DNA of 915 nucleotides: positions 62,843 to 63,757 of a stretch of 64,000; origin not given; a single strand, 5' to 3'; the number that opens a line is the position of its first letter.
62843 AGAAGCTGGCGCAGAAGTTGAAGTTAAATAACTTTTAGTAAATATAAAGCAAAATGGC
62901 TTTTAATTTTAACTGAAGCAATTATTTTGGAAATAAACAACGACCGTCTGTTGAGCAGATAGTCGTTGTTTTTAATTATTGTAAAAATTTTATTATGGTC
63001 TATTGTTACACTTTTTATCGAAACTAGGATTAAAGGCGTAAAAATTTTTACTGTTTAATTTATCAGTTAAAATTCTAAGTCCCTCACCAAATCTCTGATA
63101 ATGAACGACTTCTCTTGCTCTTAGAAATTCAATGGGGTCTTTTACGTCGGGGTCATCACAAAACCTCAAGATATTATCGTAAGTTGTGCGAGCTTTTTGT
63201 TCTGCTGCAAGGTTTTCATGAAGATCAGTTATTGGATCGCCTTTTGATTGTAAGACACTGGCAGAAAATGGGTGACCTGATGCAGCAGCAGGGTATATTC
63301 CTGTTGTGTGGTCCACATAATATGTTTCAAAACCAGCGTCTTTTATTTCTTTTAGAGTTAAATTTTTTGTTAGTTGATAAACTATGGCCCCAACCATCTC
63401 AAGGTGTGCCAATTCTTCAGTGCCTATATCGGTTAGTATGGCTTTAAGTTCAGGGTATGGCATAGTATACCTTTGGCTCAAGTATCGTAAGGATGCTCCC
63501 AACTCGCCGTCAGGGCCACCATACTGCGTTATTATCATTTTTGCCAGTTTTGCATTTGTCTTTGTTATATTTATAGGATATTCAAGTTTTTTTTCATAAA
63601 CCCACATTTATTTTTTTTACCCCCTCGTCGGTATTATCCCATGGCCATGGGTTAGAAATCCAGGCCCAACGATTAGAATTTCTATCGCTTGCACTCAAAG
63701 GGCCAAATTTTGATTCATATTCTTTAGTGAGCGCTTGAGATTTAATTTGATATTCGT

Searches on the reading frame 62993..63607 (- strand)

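Call 53: search_protein_families(library=pfam, proteins=[window:62993-63607:-], max_evalue=0.01)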
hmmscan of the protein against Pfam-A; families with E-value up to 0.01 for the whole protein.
window:62993-63607:- (204 aa): 3 families
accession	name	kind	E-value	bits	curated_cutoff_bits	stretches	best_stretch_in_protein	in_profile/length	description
PF05067.18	Mn_catalase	-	6.8e-52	176.6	27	1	1-184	1-198/284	Manganese containing catalase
PF02915.23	Rubrerythrin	-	9.5e-05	23.2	22.8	1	34-173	9-133/137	Rubrerythrin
PF03232.19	COQ7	-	0.0011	19.1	23.5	0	34-79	13-59/169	Ubiquinone biosynthesis protein COQ7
